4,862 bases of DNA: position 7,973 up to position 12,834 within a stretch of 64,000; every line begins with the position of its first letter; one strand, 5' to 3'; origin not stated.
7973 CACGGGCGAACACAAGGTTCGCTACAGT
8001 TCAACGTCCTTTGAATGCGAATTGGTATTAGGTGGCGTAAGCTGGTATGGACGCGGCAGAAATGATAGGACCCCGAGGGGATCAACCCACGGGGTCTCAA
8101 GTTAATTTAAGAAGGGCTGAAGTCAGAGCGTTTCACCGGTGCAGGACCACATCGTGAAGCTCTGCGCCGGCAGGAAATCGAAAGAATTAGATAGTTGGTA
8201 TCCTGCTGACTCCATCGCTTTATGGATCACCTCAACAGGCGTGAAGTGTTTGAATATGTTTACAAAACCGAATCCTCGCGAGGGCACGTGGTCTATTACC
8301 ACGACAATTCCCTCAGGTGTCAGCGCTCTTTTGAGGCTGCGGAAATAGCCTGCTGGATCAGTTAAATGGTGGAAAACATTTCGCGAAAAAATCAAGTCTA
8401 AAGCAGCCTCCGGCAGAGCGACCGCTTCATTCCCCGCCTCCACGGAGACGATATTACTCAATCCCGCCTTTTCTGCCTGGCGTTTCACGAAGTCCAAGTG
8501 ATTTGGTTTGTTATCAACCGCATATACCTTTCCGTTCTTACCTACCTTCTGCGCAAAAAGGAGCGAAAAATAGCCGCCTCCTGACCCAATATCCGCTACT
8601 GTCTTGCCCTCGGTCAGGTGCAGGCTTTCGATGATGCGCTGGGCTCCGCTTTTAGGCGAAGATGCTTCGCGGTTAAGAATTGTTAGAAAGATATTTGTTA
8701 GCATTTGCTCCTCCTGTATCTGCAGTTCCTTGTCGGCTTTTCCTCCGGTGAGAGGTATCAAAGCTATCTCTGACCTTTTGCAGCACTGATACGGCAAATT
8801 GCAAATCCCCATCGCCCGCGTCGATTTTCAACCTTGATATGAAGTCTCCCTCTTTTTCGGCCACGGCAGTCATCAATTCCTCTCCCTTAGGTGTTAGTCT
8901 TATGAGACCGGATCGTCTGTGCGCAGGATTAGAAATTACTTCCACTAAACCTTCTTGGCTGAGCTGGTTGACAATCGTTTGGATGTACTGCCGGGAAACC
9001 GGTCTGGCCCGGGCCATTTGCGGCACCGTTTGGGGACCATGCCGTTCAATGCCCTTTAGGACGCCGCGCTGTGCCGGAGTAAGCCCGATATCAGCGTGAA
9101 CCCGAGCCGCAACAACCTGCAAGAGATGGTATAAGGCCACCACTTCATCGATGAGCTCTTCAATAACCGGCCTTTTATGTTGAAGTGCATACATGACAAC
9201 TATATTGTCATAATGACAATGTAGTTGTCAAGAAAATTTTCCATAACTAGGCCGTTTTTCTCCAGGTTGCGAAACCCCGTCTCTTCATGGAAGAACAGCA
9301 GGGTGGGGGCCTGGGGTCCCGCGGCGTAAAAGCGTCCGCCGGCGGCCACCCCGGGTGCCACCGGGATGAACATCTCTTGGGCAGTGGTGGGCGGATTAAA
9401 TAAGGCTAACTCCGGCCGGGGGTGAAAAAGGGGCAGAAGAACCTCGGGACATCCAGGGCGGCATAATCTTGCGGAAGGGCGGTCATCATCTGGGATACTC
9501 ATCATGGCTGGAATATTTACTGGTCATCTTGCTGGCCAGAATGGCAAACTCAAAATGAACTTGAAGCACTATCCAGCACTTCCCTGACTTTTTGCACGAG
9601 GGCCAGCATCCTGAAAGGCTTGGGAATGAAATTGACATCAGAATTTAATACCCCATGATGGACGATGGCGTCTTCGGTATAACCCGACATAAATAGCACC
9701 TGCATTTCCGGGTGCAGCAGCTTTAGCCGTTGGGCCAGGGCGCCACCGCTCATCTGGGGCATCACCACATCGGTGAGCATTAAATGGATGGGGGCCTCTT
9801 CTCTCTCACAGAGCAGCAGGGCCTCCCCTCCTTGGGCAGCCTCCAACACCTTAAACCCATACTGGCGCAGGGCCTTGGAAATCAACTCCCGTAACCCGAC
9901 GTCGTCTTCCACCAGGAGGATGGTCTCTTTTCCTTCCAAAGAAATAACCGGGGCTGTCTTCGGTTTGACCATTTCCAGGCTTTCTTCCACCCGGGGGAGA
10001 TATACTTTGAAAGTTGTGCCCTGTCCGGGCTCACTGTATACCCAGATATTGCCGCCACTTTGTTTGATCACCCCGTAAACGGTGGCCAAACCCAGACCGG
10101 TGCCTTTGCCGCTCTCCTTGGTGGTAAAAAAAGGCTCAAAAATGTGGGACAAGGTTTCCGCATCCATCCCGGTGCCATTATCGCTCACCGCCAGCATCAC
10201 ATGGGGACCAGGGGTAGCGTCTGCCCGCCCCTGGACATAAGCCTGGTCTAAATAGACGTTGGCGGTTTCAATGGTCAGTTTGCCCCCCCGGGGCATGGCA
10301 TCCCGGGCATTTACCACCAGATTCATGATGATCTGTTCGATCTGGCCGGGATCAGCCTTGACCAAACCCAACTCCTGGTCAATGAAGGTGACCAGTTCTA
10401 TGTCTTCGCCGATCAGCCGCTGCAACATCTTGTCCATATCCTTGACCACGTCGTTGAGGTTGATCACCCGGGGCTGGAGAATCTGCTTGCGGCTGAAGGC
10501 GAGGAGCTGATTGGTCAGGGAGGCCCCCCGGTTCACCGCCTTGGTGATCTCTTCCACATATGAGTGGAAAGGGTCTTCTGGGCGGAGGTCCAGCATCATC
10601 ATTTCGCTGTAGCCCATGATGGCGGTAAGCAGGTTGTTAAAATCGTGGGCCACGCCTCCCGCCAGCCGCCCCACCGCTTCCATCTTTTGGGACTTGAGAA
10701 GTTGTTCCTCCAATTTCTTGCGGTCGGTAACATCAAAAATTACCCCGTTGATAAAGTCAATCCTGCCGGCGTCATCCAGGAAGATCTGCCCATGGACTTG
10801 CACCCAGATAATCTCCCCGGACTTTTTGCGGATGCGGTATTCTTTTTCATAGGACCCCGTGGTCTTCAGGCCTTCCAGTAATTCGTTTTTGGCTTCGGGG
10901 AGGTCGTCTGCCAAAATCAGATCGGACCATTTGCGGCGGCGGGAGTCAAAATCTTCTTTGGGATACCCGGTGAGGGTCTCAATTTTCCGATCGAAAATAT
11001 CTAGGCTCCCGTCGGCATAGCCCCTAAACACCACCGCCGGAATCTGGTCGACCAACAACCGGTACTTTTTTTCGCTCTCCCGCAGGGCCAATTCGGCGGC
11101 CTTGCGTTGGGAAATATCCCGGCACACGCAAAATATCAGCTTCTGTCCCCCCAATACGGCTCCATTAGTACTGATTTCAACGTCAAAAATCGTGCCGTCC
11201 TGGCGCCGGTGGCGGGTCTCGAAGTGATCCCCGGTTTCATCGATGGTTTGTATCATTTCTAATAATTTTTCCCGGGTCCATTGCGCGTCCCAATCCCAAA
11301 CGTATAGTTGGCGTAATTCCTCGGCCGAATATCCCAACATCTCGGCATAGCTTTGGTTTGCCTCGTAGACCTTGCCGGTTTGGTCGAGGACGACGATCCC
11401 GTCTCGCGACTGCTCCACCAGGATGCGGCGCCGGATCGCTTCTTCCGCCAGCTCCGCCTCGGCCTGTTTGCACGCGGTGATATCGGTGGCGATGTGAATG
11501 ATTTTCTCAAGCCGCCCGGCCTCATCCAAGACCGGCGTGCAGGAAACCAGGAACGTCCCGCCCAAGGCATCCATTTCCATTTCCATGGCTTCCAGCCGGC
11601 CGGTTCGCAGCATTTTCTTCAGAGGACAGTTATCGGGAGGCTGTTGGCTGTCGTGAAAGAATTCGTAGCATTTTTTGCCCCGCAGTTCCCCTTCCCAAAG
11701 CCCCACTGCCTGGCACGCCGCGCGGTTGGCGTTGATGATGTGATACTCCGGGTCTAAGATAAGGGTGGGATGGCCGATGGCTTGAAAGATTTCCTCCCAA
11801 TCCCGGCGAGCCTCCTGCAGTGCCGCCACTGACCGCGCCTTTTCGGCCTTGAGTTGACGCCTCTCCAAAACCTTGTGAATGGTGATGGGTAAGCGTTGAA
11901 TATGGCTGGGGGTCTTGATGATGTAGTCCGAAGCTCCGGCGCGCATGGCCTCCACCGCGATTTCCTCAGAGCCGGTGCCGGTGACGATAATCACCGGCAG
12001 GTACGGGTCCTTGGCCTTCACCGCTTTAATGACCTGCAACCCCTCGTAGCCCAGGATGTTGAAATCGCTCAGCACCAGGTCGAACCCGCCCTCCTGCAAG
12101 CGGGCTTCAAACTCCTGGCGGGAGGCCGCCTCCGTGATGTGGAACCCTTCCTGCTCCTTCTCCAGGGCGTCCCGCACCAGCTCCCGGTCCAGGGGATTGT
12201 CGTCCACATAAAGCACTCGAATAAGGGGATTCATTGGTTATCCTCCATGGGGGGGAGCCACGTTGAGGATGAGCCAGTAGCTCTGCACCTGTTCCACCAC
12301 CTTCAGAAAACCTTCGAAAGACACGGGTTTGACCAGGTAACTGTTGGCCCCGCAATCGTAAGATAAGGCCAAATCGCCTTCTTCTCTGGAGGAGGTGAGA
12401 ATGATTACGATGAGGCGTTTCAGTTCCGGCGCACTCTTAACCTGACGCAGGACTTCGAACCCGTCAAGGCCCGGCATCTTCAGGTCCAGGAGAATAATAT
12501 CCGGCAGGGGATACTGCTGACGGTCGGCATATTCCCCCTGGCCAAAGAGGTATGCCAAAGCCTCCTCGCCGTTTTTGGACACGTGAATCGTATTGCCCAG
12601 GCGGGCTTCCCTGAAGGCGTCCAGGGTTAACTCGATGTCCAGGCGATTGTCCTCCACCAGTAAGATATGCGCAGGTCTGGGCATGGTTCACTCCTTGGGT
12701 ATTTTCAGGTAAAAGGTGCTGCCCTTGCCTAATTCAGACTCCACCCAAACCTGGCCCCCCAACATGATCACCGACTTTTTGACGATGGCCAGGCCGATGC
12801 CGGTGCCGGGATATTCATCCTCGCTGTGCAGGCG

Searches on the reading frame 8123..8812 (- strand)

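Call 25: search_protein_families(library=pfam, proteins=[window:8123-8812:-], max_evalue=0.001)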
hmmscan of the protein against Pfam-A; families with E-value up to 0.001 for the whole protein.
window:8123-8812:- (229 aa): 19 families
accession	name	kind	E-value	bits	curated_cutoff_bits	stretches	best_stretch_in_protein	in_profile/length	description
PF13847.12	Methyltransf_31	-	1.1e-20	74.3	27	1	67-176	2-113/145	Methyltransferase domain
PF08241.18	Methyltransf_11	-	1.3e-17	64.7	21.2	1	74-172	2-95/95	Methyltransferase domain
PF13649.12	Methyltransf_25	-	4.4e-16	59.8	27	1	72-168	1-97/97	Methyltransferase domain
PF08242.18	Methyltransf_12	-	9.2e-13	49.2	30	1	74-169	2-97/98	Methyltransferase domain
PF13489.12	Methyltransf_23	-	1.2e-11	45.1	27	1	66-175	20-119/164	Methyltransferase domain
PF01209.24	Ubie_methyltran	-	1.4e-09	38.1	20.1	1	63-185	42-164/233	ubiE/COQ5 methyltransferase family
PF01135.25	PCMT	-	5.8e-09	36.5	20.3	1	40-126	45-131/210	Protein-L-isoaspartate(D-aspartate) O-methyltransferase (PCMT)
PF05175.20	MTS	-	7.6e-08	32.6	23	1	55-170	18-136/170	Methyltransferase small domain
PF01596.23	Methyltransf_3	-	7.4e-07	29.1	22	1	64-136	40-112/204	O-methyltransferase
PF01728.25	FtsJ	-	1.5e-06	28.7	24.1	1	60-129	12-75/181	FtsJ-like methyltransferase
PF02353.26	CMAS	-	6.5e-06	26.1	27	1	58-172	52-164/273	Mycolic acid cyclopropane synthetase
PF02475.24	TRM5-TYW2_MTfase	-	6.8e-06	26.6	28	1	62-170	30-133/164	TRM5/TYW2 methyltransferase domain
PF08003.17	Methyltransf_9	-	6.8e-06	25.7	23.8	1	58-172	105-217/315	Protein of unknown function (DUF1698)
PF13578.12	Methyltransf_24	-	1e-05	26.8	26.3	1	75-172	3-102/105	Methyltransferase domain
PF02527.21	GidB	-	5.2e-05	23.1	27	1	66-147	45-125/184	rRNA small subunit methyltransferase G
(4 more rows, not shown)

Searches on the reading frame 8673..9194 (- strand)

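Call 25: search_protein_families(library=pfam, proteins=[window:8673-9194:-], max_evalue=0.001)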
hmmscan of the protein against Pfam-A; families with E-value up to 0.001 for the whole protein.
window:8673-9194:- (173 aa): 6 families
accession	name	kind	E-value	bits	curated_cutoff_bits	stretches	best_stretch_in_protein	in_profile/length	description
PF12802.13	MarR_2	-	1e-11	45.3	27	1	37-95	2-61/61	MarR family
PF01047.28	MarR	-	1.7e-05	25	24.6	1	38-95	1-58/59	MarR family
PF01978.25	TrmB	-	0.0005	20.3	25.6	1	36-89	4-57/68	Sugar-specific transcriptional regulator TrmB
PF13814.12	Replic_Relax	-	0.00058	20.4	25.3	1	46-114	1-76/191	Replication-relaxation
PF13551.12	HTH_29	-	0.00083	19.8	28.1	0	53-103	13-61/64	Winged helix-turn helix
PF09382.16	RQC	-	0.00092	19.5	23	0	66-109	59-98/114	RQC domain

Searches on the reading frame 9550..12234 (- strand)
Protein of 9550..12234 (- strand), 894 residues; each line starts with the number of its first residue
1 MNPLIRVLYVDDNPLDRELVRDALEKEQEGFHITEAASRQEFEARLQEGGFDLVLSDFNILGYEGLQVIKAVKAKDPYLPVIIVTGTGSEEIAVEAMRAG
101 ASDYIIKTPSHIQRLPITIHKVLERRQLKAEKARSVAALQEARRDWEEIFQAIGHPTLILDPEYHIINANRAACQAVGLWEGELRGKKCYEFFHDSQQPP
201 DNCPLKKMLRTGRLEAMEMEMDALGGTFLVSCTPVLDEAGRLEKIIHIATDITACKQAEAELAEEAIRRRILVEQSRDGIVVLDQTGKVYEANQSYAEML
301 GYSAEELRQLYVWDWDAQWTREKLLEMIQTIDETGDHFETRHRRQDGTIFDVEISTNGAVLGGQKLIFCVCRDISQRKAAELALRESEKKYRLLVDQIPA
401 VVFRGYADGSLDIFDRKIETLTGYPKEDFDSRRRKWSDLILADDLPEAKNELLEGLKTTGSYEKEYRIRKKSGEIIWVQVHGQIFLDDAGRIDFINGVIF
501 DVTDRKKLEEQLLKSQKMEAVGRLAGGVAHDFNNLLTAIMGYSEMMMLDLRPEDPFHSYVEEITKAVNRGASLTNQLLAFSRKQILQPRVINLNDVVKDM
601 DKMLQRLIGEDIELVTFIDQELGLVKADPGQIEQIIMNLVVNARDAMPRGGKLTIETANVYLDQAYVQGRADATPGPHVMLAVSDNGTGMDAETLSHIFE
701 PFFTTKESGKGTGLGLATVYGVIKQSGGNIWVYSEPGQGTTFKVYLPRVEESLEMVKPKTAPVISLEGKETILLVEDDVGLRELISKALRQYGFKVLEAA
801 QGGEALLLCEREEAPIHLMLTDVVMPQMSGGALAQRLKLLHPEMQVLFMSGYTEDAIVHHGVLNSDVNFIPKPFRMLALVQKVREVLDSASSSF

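Call 6: search_protein_families(library=pfam, proteins=[window:9550-12234:-], max_evalue=0.001)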
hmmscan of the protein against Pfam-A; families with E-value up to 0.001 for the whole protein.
window:9550-12234:- (894 aa): 10 families
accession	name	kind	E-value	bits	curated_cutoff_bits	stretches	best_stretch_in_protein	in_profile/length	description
PF00072.30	Response_reg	-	3.8e-43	146.6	30.2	2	7-108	1-100/111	Response regulator receiver domain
PF13426.13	PAS_9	-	1.1e-36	125.7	27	3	156-254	3-103/103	PAS domain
PF08447.18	PAS_3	-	4.4e-28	97.8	25.6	1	415-499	5-89/89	PAS fold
PF08448.16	PAS_4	-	3e-27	95.4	23.1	2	152-254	3-107/110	PAS fold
PF02518.31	HATPase_c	-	5.3e-25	88.5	26.4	1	628-748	2-109/111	Histidine kinase-, DNA gyrase B-, and HSP90-like ATPase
PF00989.32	PAS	-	1.3e-23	83.6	22.6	2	270-374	4-113/113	PAS fold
PF13188.13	PAS_8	-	8.4e-13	48.2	21.8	1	272-321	6-55/65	PAS domain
PF00512.31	HisKA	-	2.9e-11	43.7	26.9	1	522-584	3-64/66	His Kinase A (phospho-acceptor) domain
PF14598.12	PAS_11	-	7.7e-07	29.5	25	1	415-487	18-88/109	PAS domain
PF24820.1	Diguanyl_cycl_sensor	-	0.00018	21.8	28.1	0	273-356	2-93/109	Diguanylate cyclase-like sensor domain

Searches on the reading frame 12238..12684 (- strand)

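Call 6: search_protein_families(library=pfam, proteins=[window:12238-12684:-], max_evalue=0.001)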
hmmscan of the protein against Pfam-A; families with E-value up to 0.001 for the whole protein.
window:12238-12684:- (148 aa): 1 family
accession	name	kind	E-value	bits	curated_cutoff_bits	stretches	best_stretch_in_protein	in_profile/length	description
PF00072.30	Response_reg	-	1.8e-17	63.9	30.2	1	7-130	1-110/111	Response regulator receiver domain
